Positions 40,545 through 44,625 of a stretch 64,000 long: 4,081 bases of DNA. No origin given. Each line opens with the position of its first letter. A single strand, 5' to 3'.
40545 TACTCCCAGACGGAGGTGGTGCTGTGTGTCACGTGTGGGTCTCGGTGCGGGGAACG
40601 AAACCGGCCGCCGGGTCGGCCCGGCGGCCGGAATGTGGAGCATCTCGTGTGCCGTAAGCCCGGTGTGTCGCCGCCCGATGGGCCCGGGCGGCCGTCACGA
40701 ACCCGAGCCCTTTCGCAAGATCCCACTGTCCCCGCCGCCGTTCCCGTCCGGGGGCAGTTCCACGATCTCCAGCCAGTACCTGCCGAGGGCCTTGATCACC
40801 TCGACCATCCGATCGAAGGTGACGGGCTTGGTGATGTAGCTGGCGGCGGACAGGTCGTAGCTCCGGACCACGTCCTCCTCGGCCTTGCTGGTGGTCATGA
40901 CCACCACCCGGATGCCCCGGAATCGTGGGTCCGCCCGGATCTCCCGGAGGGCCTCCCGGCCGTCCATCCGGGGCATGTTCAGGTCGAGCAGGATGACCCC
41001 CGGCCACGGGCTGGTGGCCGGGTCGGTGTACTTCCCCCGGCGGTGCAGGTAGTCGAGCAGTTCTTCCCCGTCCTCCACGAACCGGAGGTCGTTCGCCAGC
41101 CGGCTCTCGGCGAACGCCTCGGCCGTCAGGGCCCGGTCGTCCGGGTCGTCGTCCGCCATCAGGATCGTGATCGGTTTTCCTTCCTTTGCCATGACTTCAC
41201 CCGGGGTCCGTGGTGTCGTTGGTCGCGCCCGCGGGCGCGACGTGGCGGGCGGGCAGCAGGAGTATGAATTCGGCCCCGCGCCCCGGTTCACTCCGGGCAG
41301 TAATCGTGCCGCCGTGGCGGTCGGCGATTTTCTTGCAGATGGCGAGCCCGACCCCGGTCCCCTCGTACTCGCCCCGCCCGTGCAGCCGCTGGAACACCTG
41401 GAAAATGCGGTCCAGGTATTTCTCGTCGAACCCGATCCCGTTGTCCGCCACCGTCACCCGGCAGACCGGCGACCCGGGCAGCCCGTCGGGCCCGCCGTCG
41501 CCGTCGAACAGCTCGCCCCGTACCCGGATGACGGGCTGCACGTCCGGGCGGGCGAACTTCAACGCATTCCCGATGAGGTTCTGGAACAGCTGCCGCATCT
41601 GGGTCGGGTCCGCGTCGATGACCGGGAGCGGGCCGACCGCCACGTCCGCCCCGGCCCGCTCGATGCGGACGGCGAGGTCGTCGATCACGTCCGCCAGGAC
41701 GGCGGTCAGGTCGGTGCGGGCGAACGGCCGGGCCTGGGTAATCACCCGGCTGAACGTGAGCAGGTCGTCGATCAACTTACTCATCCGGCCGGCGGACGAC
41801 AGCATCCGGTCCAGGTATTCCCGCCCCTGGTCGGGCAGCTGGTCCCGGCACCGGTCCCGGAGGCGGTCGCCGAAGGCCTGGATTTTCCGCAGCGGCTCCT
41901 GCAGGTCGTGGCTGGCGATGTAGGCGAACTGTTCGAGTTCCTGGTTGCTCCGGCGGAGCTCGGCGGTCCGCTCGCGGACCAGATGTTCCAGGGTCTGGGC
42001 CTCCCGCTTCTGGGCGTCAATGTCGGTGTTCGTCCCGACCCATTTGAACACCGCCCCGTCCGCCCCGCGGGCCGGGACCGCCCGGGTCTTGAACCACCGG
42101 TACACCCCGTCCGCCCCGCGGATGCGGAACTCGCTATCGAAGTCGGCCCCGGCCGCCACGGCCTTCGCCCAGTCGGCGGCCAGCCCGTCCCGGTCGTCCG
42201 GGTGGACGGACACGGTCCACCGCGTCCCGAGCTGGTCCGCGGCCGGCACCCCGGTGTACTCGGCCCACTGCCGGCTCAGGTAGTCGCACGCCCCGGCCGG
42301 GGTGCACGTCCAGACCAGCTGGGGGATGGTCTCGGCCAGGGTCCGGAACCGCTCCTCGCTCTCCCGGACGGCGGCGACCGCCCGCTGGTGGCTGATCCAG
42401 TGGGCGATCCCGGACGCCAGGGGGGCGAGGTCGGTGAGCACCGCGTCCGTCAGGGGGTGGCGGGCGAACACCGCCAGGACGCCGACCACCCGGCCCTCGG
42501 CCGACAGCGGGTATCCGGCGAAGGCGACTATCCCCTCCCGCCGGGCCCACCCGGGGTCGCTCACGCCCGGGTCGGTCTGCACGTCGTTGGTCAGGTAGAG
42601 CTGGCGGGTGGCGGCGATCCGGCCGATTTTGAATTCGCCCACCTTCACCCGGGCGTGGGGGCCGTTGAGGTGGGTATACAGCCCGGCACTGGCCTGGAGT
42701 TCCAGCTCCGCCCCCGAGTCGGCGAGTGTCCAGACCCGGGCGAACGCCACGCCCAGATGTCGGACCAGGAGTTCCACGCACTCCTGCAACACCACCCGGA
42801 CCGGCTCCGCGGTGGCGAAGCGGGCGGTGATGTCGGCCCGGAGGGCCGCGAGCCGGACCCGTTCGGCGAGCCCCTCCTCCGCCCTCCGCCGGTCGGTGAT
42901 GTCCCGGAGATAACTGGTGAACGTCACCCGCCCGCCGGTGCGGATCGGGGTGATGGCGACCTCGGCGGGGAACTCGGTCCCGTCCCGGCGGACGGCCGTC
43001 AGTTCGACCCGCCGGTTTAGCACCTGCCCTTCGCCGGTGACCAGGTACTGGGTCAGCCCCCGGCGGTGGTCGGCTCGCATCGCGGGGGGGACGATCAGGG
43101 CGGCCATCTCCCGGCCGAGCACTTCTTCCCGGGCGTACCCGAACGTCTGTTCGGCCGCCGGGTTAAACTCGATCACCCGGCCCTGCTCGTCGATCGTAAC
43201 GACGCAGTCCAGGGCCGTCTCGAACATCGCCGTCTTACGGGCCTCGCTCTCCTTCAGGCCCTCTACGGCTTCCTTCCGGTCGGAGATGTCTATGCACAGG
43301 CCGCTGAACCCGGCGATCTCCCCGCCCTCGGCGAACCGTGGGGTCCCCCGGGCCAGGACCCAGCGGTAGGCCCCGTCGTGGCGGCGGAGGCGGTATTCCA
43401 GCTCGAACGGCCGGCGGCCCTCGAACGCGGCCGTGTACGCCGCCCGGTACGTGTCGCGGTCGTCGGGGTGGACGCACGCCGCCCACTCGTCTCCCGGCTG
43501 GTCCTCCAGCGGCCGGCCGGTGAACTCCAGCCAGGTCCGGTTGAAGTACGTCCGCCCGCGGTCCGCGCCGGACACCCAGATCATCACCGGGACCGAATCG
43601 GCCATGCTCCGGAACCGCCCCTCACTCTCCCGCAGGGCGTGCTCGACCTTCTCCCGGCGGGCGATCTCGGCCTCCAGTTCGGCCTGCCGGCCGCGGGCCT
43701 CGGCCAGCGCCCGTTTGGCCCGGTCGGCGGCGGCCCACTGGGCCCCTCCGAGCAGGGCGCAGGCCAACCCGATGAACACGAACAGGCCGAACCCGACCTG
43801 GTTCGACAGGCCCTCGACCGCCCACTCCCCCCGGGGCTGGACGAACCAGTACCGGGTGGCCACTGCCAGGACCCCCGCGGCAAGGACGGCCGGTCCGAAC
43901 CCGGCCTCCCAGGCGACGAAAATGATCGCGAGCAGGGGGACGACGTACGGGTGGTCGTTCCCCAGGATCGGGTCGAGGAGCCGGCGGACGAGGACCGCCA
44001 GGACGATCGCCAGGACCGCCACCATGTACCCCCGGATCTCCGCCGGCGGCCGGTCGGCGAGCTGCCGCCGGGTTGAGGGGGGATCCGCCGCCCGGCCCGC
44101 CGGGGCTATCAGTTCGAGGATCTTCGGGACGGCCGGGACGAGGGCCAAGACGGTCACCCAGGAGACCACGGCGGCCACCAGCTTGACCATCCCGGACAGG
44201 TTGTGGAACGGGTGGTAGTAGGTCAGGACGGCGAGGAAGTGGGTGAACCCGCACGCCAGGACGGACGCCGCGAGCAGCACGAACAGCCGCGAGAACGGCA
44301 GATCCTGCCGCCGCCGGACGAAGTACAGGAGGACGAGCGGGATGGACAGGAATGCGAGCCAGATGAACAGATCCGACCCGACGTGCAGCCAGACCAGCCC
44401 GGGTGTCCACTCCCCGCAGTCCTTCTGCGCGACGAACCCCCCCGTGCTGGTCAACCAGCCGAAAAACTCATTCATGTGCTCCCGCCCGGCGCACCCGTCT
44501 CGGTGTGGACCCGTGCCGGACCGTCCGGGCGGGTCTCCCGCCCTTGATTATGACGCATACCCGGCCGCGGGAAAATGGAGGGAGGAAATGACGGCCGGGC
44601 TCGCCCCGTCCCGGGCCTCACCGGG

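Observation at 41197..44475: Planctomycete histidine kinase with an ETR1-like ethylene-binding domain, coupled to a single-domain response regulator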

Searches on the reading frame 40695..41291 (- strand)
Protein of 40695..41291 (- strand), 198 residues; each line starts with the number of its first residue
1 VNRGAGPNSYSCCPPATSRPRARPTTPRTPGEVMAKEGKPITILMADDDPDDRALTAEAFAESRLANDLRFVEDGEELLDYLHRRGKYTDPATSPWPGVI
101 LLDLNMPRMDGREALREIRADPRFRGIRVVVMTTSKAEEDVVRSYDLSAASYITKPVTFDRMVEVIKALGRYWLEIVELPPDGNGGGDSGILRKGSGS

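Call 3: search_protein_families(library=pfam, proteins=[window:40695-41291:-], max_evalue=1)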
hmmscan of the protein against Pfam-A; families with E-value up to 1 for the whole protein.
window:40695-41291:- (198 aa): 2 families
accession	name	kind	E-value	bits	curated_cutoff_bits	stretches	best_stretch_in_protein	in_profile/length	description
PF00072.30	Response_reg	-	4.4e-20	72.4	30.2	1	43-166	1-110/111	Response regulator receiver domain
PF14871.12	GHL6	-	0.13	12.9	35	1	107-143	39-74/132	Hypothetical glycosyl hydrolase 6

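Call 4: search_protein_families(library=ncbifam, proteins=[window:40695-41291:-], max_evalue=1)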
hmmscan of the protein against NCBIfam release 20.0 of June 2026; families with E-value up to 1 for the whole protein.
window:40695-41291:- (198 aa): 87 families (the best 25 are shown)
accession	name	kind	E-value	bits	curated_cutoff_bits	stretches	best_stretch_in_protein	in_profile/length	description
NF007935.0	PRK10651.1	equivalog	2.8e-12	46.3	250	1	40-168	6-122/216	two-component system response regulator NarL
NF007135.0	PRK09581.1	equivalog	1.4e-11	43.9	474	1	97-172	47-122/457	PleD family two-component system response regulator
NF007546.0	PRK10161.1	equivalog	2.2e-11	43.8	471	1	93-171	43-121/229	phosphate response regulator transcription factor PhoB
TIGR02154.1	PhoB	equivalog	6.7e-11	41.9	296.2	1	94-171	44-121/226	phosphate regulon transcriptional regulator PhoB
NF040689.1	MtrAB_MtrA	equivalog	2.2e-09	37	300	1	93-168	39-111/219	MtrAB system response regulator MtrA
NF053854.1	RespRegPhoBBctds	equivalog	2.8e-09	36.6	270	1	99-169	44-114/225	two-component system response regulator PhoB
NF007901.0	PRK10610.1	equivalog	4e-09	36.7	189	1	98-164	52-118/129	chemotaxis response regulator CheY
NF000402.1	vanR-B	exception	8.3e-09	35.2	480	1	99-171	49-118/219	vancomycin resistance response regulator transcription factor VanR-B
NF041880.1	EPS_EpsF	equivalog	1.2e-08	33.9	900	1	99-161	42-105/492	response regulator EpsF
NF040534.1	resp_reg_YycF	equivalog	1.3e-08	34.4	340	1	96-168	44-113/231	response regulator YycF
NF051850.1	RespRegRprY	equivalog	1.4e-08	34.5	370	1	42-169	6-119/234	response regulator transcription factor RprY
TIGR01387.1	cztR_silR_copR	subfamily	1.7e-08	34.4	279.2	1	99-171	45-115/218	heavy metal response regulator transcription factor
NF007982.1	PRK10710.1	equivalog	2.2e-08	34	380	1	37-171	4-123/235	envelope stress response regulator BaeR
NF008469.0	PRK11361.1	equivalog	2.5e-08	33.1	714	1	42-166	6-116/461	acetoacetate metabolism transcriptional regulator AtoC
NF041866.1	EpsW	equivalog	2.9e-08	33.4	200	1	93-167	48-122/131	exopolysaccharide biosynthesis response regulator EpsW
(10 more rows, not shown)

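Call 45: search_solved_structures(query=window:40698-41192:-, max_evalue=0.00001, show_alignments=2)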
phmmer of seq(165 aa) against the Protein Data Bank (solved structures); distinct sequences matched with E-value up to 0.00001: 108 (the best 60 are shown).
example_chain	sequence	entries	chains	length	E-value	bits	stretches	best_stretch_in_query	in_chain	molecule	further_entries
5te9_A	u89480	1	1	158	7.1e-38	133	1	8-148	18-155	Response regulator receiver protein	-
4zyl_A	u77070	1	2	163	2.1e-33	118.5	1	8-148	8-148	RphyB protein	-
5ic5_A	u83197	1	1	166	9.1e-31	109.9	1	10-149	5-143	Candidate response regulator, CheY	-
1k66_A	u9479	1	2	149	1.4e-29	106.1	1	10-148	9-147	Phytochrome Response Regulator RcpB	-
1k68_A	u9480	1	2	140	2.5e-28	102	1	10-147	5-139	Phytochrome Response Regulator RcpA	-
5brj_A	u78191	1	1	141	2.9e-28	101.8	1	10-141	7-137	Two component response regulator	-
1i3c_A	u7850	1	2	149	3.9e-27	98.1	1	5-148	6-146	RESPONSE REGULATOR RCP1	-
1jlk_A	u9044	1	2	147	4.9e-27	97.8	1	5-147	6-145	Response regulator RCP1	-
6xvu_A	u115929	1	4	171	4.6e-24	88.1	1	5-147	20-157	Response regulator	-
8avv_A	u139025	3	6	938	1.2e-22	83.5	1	5-147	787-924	Bacteriophytochrome,Response regulator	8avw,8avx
3heb_A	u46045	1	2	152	7.5e-18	67.9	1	8-147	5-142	Response regulator receiver domain protein (CheY)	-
2qvg_A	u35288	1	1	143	1.2e-11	47.7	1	8-132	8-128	Two component response regulator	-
1zes_A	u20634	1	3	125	2e-10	43.8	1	59-138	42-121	Phosphate regulon transcriptional regulatory protein phoB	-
1b00_A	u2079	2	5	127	2e-10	43.8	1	59-138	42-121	PHOSPHATE REGULON TRANSCRIPTIONAL REGULATORY PROTEIN PHOB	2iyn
9g86_A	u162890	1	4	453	3e-10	43.2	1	61-159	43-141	Response regulator PleD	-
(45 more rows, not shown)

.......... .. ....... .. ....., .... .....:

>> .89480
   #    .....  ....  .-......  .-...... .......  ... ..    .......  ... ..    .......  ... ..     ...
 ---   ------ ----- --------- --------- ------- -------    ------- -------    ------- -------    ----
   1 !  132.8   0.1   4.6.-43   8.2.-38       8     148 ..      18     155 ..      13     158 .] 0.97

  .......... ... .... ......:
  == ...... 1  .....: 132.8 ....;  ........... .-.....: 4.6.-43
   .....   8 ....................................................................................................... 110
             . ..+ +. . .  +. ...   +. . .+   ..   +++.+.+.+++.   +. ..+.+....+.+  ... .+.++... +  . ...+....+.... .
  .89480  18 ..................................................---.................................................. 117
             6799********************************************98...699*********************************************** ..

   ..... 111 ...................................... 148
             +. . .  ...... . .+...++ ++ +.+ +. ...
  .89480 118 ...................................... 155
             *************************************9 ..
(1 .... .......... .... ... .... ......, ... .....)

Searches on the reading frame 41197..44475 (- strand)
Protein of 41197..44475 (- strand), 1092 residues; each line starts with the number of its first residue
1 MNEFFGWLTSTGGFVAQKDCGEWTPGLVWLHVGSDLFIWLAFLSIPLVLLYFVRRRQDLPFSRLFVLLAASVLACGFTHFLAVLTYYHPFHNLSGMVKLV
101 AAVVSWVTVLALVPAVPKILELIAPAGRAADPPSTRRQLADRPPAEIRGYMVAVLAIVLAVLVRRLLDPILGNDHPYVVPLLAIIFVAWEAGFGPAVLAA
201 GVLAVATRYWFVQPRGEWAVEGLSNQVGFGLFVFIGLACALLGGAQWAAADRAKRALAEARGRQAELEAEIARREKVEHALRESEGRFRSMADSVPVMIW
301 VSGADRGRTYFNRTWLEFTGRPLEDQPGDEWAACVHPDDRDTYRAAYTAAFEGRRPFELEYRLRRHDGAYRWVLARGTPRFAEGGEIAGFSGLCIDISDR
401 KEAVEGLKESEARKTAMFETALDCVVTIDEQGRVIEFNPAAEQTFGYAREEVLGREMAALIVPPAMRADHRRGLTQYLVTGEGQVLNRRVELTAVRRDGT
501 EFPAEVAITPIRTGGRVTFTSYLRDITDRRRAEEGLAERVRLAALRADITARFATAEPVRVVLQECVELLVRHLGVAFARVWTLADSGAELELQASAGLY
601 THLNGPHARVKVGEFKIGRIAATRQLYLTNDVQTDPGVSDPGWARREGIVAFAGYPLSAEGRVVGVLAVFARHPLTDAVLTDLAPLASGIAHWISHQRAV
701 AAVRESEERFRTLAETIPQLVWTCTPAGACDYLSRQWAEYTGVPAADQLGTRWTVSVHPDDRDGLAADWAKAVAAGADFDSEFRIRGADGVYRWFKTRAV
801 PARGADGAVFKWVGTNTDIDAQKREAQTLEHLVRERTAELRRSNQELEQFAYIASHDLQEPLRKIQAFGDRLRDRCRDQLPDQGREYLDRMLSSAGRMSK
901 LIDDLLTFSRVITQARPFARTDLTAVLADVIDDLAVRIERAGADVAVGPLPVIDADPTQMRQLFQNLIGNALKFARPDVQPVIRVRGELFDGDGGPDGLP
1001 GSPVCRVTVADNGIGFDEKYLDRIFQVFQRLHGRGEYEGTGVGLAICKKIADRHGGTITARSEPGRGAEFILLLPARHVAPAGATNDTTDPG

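Call 3: search_protein_families(library=pfam, proteins=[window:41197-44475:-], max_evalue=1)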
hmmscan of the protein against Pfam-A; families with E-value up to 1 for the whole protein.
window:41197-44475:- (1092 aa): 14 families
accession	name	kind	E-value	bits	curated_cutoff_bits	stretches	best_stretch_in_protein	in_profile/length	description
PF08447.18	PAS_3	-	5.4e-46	155.2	25.6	3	732-816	3-89/89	PAS fold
PF00989.32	PAS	-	9.2e-39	132.4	22.6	3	415-526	4-113/113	PAS fold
PF13426.13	PAS_9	-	7.9e-36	122.9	27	3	423-528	2-103/103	PAS domain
PF08448.16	PAS_4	-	2.3e-34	118.3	23.1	3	421-531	4-110/110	PAS fold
PF25487.1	ETR1_N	-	4.2e-34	117.1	27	1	27-122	2-97/97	Ethylene receptor 1-like, N-terminal domain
PF02518.31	HATPase_c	-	5.8e-25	88.3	26.4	1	956-1077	2-110/111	Histidine kinase-, DNA gyrase B-, and HSP90-like ATPase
PF13188.13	PAS_8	-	2.4e-20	72.1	21.8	3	413-460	2-49/65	PAS domain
PF13493.11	DUF4118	-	2.8e-15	56.5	28.4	1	150-255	1-106/107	Domain of unknown function (DUF4118)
PF00512.31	HisKA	-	6.5e-14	52.2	26.9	1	847-911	2-63/66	His Kinase A (phospho-acceptor) domain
PF13185.12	GAF_2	-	2.6e-12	47.6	28.6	1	558-691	3-132/136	GAF domain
PF01590.32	GAF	-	8e-10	39.8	22.4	1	561-679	4-118/133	GAF domain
PF12860.13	PAS_7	-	0.0094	16.5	27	1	425-534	8-115/115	PAS fold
PF13567.11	DUF4131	-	0.14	12.2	31.6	1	193-334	5-127/165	Domain of unknown function (DUF4131)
PF08019.17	EptA_B_N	-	0.57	10.5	22.3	0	196-258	70-132/152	Phosphoethanolamine transferase EptA/EptB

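Call 4: search_protein_families(library=ncbifam, proteins=[window:41197-44475:-], max_evalue=1)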
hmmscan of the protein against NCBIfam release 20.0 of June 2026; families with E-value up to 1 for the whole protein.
window:41197-44475:- (1092 aa): 92 families (the best 25 are shown)
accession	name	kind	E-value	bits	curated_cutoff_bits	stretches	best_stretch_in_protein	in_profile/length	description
NF041880.1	EPS_EpsF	equivalog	4.3e-83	279.5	900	2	703-1075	139-492/492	response regulator EpsF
TIGR00229.1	sensory_box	domain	1.3e-65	219.2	22.9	3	408-535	1-125/126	PAS domain S-box protein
NF041777.1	sens_FixL_Rhizob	equivalog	1.2e-53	182.5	850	3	332-538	43-248/485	sensor protein FixL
NF052573.1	HisKinEspAMyxo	equivalog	6.8e-44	150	1400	3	280-544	124-383/755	serine histidine kinase EspA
NF053781.1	cdiGMPphdstlr2612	equivalog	6.7e-40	136.6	1600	4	327-477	630-779/1268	Tlr1612 family c-di-GMP phosphodiesterase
NF047465.1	hybrid_HK_LvrA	exception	3.3e-39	134.6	1200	1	837-1075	590-817/819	hybrid histidine kinase/response regulator LvrA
NF008468.0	PRK11360.1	equivalog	7e-35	120.5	646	2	855-1078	404-610/616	two-component system sensor histidine kinase AtoS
NF046044.1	PnpS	equivalog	7.8e-35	120.6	400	2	836-1075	159-390/390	two-component system histidine kinase PnpS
NF008302.0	PRK11091.1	equivalog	3.6e-34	118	838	2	782-1081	229-510/779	aerobic respiration two-component sensor histidine kinase ArcB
TIGR02966.1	phoR_proteo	equivalog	7.6e-33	113.9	334.2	2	839-1071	106-330/333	phosphate regulon sensor histidine kinase PhoR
NF052574.1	HisKinEspCMyxo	equivalog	1.4e-32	112.8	1200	2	762-1084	341-645/785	serine histidine kinase EspC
NF007298.0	PRK09776.1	equivalog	6.4e-30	103.8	1135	2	328-545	472-689/1111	diguanylate cyclase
NF045911.1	TCSHisKinNblS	equivalog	3.9e-29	101.4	1000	2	820-1072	362-616/621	two-component system sensor histidine kinase NblS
NF033092.0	HK_WalK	equivalog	4.9e-29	101.4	725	2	839-1075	364-593/594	cell wall metabolism sensor histidine kinase WalK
TIGR02956.1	TMAO_torS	equivalog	8.5e-29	100.3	676.5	1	855-1086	472-692/967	TMAO reductase system sensor histidine kinase/response regulator TorS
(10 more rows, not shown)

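Call 15: find_encoding_contigs(protein=window:41197-44475:-, flank=3000, max_places=4)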
Protein window:41197-44475:- (1092 aa): no gene with exactly this product is on record in the collection.

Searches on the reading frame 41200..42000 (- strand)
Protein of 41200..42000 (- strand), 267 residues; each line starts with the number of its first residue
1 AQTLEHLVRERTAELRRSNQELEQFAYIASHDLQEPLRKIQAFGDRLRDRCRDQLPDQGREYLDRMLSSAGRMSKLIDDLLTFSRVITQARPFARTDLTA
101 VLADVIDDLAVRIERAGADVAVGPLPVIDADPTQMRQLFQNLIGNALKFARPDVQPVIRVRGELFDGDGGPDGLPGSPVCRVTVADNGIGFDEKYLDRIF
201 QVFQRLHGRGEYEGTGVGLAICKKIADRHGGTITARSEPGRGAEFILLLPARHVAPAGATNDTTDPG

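Call 65: search_solved_structures(query=window:41200-42000:-, max_evalue=1e-10)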
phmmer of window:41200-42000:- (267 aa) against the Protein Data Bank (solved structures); distinct sequences matched with E-value up to 1e-10: 27.
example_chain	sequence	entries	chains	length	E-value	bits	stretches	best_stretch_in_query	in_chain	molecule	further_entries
8f71_A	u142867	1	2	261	1.2e-59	205.2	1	12-251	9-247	Histidine kinase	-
8sgk_A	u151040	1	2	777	1.8e-38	135.7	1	7-258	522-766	Bacteriophytochrome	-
8avv_A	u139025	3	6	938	1.9e-38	135.6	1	7-259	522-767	Bacteriophytochrome,Response regulator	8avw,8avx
9ys3_A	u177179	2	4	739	2e-27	99.5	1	11-249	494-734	Bacteriophytochrome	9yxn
8uph_A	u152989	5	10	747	2e-27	99.5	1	11-249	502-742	Bacteriophytochrome (Light-regulated signal transduction histidine kinase)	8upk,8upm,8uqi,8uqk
5uht_A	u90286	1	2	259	2.7e-25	92.6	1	13-252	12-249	Sensor histidine kinase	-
6azr_A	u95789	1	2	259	2.7e-25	92.6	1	13-252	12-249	Sensor histidine kinase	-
2c2a_A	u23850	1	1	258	2.8e-25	92.5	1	13-252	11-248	SENSOR HISTIDINE KINASE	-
3dge_A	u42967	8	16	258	2.9e-25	92.5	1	13-252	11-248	Sensor protein | Histidine kinase | Sensor histidine kinase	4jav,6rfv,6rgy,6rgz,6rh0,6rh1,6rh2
4jas_A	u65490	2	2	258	7.5e-25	91.1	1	13-252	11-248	Histidine kinase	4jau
6rh7_A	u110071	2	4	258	6.2e-24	88.1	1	14-252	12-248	Sensor histidine kinase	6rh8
7z8n_A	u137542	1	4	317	1.2e-19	74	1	17-249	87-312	Histidine kinase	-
6paj_A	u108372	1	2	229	3e-18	69.4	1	23-251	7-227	Sensor protein SrrB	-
4i5s_A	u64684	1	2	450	5.4e-17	65.3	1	14-252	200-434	Putative histidine kinase CovS; VicK-like protein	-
8u4x_A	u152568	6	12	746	8.2e-16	61.5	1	15-253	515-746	histidine kinase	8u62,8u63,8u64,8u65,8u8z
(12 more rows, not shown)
